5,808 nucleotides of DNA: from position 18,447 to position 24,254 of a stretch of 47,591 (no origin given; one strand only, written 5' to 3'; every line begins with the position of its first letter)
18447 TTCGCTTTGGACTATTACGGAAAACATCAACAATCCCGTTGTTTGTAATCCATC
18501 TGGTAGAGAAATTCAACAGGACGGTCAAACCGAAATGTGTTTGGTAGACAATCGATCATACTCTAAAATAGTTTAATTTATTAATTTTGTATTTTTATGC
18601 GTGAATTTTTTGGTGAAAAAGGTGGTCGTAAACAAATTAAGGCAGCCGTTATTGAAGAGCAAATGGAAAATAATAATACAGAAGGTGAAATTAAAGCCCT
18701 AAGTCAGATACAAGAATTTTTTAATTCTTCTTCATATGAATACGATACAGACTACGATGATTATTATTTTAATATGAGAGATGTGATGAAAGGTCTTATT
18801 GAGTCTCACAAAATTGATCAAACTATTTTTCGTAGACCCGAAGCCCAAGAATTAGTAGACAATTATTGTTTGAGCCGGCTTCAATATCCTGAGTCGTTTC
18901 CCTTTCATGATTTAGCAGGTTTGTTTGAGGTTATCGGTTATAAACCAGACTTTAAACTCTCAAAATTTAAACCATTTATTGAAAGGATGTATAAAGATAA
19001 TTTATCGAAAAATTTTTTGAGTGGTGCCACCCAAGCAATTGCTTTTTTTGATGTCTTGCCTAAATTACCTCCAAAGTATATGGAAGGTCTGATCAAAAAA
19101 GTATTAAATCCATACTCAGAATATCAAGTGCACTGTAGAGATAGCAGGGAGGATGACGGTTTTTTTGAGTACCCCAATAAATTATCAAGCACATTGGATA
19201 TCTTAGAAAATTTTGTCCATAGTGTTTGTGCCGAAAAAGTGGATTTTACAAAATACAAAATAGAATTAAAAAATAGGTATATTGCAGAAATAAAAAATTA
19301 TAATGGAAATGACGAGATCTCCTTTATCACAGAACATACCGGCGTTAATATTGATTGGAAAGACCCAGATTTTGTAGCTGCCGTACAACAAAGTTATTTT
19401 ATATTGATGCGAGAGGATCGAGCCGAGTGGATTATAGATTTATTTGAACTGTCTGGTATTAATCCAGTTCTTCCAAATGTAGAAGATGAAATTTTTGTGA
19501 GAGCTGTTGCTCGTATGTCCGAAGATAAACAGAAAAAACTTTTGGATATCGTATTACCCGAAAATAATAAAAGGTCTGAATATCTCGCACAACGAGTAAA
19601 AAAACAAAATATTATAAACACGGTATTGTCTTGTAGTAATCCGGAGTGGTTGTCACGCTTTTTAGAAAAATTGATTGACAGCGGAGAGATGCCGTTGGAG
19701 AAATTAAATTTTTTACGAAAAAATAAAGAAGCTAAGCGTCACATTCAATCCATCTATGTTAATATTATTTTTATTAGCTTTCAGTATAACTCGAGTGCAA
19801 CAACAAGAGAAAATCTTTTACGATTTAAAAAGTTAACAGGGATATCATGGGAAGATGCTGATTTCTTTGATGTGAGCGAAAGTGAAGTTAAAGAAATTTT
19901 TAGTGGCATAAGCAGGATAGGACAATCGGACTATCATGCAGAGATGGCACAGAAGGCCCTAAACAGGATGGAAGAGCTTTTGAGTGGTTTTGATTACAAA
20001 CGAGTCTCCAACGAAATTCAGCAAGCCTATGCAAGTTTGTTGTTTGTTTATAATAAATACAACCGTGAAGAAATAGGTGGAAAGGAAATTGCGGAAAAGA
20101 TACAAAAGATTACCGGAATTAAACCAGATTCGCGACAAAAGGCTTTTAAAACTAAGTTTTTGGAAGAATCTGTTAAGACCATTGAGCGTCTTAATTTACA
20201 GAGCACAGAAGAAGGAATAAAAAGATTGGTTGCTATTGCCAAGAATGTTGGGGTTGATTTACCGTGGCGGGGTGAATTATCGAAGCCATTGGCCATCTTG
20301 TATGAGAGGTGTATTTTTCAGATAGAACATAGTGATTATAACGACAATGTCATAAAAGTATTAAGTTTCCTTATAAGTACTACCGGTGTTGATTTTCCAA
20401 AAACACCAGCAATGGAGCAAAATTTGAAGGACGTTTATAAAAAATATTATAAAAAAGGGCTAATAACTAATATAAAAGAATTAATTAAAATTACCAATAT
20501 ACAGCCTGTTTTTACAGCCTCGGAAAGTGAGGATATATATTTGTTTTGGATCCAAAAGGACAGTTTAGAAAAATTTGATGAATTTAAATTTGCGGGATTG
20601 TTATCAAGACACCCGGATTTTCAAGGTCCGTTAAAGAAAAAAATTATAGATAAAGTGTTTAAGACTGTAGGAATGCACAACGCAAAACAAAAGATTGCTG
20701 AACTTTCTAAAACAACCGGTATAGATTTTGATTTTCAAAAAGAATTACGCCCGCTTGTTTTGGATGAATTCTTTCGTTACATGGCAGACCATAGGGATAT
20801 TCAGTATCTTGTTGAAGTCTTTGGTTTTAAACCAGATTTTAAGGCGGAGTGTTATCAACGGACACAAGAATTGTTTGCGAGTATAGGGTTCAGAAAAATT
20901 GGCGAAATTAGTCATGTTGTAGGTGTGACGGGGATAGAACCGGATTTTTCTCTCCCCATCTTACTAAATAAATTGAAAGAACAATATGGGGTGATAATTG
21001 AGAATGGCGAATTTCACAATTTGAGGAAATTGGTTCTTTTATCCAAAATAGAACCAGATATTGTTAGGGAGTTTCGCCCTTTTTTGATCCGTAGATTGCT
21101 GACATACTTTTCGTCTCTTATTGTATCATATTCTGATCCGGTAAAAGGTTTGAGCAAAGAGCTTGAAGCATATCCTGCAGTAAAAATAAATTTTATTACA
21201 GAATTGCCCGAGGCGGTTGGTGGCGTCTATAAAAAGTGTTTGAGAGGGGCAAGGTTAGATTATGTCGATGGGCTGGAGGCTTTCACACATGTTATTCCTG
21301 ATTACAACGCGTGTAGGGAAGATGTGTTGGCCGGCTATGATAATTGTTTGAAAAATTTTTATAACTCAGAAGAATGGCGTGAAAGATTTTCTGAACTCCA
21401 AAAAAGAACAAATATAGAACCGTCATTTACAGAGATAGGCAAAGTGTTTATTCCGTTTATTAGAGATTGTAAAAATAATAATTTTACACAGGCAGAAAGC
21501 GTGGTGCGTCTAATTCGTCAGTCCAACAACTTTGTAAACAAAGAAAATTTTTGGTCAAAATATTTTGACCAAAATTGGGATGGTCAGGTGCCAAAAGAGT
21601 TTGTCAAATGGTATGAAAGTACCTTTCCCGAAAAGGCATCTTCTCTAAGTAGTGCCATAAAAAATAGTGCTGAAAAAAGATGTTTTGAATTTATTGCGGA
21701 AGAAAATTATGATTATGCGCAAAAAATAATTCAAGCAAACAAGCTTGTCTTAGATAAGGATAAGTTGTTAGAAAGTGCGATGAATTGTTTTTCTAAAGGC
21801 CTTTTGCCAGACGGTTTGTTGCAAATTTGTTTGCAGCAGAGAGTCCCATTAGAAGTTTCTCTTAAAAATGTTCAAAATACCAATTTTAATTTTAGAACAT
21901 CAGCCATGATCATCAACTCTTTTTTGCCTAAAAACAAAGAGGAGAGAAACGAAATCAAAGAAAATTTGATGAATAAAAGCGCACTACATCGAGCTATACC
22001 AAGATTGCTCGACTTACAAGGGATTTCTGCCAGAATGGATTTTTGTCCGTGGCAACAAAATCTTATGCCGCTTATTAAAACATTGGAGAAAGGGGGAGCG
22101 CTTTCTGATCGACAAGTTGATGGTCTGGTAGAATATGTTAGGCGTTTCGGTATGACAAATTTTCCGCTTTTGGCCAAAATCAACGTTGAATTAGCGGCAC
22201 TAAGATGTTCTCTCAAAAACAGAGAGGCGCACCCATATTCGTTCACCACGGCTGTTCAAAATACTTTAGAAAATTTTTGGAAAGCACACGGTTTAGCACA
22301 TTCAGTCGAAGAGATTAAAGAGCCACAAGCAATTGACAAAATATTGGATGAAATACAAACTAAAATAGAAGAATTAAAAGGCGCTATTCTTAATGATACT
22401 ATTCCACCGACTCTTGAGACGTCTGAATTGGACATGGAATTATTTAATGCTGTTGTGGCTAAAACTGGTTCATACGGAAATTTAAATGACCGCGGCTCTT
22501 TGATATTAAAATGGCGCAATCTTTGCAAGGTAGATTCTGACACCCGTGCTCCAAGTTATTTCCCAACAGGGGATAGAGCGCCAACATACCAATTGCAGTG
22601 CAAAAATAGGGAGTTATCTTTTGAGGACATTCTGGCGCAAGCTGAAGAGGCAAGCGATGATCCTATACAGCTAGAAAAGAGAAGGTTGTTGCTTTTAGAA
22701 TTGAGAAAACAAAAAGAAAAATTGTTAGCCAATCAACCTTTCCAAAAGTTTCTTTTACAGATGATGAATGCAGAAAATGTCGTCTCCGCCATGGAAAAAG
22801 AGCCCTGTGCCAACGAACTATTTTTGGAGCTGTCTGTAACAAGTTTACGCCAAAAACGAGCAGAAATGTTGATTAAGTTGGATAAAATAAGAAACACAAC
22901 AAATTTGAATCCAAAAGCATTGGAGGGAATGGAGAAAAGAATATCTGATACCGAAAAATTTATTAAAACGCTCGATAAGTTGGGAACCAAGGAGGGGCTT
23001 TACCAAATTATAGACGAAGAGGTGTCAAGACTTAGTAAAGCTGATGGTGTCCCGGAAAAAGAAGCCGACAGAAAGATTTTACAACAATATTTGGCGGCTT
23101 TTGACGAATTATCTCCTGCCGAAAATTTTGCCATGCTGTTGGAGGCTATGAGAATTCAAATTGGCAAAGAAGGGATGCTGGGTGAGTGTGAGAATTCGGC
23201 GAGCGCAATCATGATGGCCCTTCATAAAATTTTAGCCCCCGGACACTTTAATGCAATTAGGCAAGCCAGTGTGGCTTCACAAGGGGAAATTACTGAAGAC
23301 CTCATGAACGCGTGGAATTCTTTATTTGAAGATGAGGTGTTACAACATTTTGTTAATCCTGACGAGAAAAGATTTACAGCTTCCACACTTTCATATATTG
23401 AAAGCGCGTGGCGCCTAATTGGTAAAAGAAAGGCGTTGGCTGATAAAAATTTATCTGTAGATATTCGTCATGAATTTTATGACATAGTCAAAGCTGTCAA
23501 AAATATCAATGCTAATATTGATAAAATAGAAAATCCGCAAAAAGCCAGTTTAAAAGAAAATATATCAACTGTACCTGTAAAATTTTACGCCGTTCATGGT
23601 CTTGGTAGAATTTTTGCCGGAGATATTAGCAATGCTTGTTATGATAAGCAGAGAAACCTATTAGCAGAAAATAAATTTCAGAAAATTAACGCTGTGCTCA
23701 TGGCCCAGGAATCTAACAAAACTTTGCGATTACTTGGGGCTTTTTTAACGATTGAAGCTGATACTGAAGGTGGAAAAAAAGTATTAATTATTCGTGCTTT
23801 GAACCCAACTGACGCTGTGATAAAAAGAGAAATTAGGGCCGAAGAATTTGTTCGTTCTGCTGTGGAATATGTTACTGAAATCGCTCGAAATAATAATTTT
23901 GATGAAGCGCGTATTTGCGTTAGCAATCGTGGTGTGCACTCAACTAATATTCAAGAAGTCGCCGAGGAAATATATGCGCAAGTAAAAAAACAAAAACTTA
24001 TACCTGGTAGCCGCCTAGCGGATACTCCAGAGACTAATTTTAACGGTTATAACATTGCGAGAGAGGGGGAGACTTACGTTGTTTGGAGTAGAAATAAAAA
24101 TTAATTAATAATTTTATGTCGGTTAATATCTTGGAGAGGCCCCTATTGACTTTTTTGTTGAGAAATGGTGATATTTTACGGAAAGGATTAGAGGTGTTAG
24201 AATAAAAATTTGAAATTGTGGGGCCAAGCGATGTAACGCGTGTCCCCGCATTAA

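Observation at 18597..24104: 1835-aa orphan protein built on a novel TGIxPDF helical-repeat array reminiscent of PPR repeats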

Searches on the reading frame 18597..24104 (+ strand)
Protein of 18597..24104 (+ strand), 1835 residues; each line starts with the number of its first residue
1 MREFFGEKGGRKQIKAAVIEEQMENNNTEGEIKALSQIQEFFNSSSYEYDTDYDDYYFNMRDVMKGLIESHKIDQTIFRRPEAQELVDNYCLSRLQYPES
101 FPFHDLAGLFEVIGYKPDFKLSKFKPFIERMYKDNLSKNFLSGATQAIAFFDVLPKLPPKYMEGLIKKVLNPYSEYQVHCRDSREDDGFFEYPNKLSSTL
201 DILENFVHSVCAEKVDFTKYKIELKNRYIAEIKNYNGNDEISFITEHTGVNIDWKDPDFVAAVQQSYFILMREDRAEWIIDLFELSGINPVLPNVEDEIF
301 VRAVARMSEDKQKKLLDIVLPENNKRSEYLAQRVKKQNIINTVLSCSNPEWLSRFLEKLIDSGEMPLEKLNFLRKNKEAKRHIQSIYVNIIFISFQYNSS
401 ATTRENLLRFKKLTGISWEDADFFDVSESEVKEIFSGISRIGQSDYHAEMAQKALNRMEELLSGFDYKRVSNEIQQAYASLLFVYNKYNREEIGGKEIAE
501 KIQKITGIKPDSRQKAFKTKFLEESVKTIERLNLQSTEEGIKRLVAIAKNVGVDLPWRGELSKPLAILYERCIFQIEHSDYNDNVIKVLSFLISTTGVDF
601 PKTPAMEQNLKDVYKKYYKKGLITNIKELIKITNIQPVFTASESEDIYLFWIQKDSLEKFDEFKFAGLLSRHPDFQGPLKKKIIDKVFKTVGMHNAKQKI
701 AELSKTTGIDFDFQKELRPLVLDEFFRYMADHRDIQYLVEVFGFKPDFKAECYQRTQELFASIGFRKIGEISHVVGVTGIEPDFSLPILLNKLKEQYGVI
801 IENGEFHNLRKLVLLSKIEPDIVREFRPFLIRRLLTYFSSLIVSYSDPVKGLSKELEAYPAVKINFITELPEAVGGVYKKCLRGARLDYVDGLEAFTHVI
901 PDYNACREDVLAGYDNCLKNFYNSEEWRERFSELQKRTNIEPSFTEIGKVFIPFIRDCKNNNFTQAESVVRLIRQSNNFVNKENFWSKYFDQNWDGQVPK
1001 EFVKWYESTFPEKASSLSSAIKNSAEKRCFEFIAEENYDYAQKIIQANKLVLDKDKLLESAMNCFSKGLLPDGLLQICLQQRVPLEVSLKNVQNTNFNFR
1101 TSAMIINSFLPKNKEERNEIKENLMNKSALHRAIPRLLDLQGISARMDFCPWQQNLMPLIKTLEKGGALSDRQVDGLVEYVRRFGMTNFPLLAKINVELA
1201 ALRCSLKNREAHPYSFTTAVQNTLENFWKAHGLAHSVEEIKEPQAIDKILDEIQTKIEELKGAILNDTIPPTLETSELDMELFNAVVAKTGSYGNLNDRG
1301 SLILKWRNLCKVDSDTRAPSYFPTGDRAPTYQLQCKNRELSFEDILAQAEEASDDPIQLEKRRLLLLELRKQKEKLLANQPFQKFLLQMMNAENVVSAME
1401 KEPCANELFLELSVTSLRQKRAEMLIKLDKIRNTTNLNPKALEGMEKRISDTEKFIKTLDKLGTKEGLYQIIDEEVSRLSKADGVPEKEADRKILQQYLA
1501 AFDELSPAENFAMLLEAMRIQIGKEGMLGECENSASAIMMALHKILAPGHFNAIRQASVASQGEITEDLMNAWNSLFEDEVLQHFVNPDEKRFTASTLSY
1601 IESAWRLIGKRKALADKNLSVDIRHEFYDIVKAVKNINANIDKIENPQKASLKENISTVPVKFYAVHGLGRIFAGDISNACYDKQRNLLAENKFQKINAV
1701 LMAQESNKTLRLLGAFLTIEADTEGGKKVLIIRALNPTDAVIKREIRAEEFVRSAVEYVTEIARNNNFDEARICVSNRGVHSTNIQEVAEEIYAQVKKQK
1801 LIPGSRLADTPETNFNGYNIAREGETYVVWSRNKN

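Call 4: search_protein_families(library=pfam, proteins=[window:18597-24104:+], max_evalue=10)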
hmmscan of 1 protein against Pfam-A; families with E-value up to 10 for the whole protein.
window:18597-24104:+ (1835 aa): 1 family
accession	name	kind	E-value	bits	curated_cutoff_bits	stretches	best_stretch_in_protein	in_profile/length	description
PF13282.11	DUF4070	-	0.14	12.6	22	1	907-989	34-107/144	Domain of unknown function (DUF4070)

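Call 5: search_protein_families(library=ncbifam, proteins=[window:18597-24104:+], max_evalue=10)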
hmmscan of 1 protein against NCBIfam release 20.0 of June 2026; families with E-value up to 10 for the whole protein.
window:18597-24104:+ (1835 aa): 0 families

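Call 6: search_solved_structures(query=window:18597-24104:+, max_evalue=10)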
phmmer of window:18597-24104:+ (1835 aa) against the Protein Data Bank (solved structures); distinct sequences matched with E-value up to 10: 1.
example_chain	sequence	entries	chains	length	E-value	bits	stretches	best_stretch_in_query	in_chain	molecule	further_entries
23cp_Q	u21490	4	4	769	1.4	9.2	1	1215-1263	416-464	DUF1750-domain-containing protein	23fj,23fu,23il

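Call 12: find_homologous_proteins(query=window:18597-24104:+, max_evalue=0.001)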
Query window:18597-24104:+ (1835 aa): 2 proteins with E <= 0.001 among 8000 candidates.
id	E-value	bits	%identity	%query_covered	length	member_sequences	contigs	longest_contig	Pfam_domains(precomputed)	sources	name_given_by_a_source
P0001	0.0e+0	4132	100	100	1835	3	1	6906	-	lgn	-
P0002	1.6e-27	114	34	10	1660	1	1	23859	-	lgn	-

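Call 21: find_encoding_contigs(protein=P0002, flank=10000)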
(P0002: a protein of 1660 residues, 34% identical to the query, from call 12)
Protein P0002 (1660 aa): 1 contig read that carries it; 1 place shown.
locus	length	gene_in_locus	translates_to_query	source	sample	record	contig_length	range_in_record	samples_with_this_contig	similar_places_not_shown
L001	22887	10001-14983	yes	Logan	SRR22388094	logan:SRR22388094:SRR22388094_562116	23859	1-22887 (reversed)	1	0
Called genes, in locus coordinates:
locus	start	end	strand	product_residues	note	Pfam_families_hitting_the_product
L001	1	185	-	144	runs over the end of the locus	PF07681:DoxX (weak), PF04224:DUF417 (weak)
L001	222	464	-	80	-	PF07866:DUF1653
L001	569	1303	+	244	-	PF20772:TACO1_YebC_N, PF01709:Transcrip_reg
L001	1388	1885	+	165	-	PF02075:RuvC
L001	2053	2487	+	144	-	PF00312:Ribosomal_S15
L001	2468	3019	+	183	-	PF01936:NYN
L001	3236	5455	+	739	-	PF01138:RNase_PH, PF03725:RNase_PH_C, PF01138:RNase_PH, PF00013:KH_1, PF00575:S1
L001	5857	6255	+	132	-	PF02452:PemK_toxin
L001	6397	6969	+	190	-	PF06821:Ser_hydrolase, PF12697:Abhydrolase_6 (weak)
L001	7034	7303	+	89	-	PF01713:Smr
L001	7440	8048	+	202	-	-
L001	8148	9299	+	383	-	PF07787:TMEM43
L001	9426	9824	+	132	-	PF01878:EVE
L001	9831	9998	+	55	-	-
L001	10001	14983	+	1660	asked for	-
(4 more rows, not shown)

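Call 22: search_protein_families(library=pfam, proteins=[P0002], max_evalue=10)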
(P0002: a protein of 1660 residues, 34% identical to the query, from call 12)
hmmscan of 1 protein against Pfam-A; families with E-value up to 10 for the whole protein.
P0002 (1660 aa): 1 family
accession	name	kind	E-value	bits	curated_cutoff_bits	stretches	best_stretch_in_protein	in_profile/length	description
PF11938.13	DUF3456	-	0.2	12.4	21.1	1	126-184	26-87/150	TLR4 regulator and MIR-interacting MSAP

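Call 31: search_protein_families(library=padloc, proteins=[window:18597-24104:+, P0002], max_evalue=1)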
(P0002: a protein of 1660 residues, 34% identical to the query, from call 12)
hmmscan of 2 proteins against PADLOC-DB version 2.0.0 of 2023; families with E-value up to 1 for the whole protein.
window:18597-24104:+ (1835 aa): 0 families

P0002 (1660 aa): 0 families

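Call 32: search_protein_families(library=phrogs, proteins=[window:18597-24104:+, P0002], max_evalue=1)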
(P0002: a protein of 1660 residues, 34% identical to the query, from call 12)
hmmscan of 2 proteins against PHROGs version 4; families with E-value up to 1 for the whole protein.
window:18597-24104:+ (1835 aa): 1 family
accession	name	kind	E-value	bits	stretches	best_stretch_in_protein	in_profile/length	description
phrog_18971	-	unknown function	0.33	11.7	0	569-586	16-33/42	-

P0002 (1660 aa): 2 families
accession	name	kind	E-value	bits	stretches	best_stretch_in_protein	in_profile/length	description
phrog_25778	-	unknown function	0.052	14.5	1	934-966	14-46/63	-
phrog_16077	-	unknown function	0.098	14.5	0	346-405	24-83/93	-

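Call 65: list_cluster_members(proteins=[P0001, P0002, P0006, P0007, P0010, P0011, P0012, P0003, P0014, P0009])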
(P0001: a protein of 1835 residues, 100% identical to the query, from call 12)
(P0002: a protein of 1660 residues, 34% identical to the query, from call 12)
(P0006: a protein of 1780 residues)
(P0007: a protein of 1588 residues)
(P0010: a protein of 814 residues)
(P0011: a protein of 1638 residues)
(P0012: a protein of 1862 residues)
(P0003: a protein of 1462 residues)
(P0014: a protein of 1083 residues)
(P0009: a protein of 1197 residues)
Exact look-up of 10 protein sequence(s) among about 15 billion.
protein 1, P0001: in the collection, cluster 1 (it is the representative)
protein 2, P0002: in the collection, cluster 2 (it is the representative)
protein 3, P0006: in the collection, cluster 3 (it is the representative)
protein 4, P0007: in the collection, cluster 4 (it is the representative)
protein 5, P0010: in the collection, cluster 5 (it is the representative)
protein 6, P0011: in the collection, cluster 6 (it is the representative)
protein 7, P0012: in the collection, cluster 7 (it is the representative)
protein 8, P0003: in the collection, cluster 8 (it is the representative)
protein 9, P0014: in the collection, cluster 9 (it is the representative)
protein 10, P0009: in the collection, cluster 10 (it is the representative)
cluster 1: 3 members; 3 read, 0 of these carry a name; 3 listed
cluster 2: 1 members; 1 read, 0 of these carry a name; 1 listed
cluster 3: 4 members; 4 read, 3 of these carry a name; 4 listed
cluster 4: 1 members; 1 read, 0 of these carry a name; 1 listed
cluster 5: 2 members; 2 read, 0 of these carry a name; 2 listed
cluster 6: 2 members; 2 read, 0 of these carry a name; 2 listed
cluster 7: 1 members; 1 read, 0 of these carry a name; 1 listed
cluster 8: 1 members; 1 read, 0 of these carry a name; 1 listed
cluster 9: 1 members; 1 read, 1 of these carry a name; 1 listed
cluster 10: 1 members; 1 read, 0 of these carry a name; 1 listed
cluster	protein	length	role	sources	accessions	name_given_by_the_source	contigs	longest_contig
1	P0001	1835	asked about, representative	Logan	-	-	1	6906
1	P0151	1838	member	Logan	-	-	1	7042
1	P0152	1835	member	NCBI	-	-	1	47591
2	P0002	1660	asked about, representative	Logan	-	-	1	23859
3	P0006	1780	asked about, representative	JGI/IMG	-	hypothetical protein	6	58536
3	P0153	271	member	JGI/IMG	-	hypothetical protein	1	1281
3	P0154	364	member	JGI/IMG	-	hypothetical protein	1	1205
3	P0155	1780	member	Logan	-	-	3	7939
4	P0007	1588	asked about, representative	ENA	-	-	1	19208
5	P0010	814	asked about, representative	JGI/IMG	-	-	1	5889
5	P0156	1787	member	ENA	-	-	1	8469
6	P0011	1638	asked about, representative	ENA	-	-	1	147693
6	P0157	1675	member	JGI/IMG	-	-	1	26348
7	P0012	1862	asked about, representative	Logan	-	-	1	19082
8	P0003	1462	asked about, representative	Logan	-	-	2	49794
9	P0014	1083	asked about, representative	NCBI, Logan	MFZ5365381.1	MAG: hypothetical protein ACOZBH_04280 [Patescibacteria group bacterium]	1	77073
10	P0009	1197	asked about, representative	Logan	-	-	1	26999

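Call 120: find_encoding_contigs(protein=P0001, flank=1000, max_places=2)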
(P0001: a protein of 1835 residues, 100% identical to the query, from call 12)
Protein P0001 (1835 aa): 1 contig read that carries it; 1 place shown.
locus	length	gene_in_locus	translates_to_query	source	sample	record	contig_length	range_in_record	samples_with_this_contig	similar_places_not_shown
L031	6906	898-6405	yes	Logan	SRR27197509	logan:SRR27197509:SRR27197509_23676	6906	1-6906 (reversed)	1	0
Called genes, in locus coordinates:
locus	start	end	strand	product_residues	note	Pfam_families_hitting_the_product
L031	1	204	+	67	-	?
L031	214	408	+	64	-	-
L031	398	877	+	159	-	-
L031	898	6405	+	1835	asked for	-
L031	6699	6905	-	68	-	?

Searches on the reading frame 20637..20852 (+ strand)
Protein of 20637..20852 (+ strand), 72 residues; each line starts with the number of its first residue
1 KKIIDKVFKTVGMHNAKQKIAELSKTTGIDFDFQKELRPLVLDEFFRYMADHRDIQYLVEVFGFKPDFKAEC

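Call 88: find_homologous_proteins(query=A9, max_evalue=0.001)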
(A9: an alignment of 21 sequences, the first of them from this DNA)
Query A9 (21 sequences): 176 candidates shared short words with the query, none scored E <= 0.001.
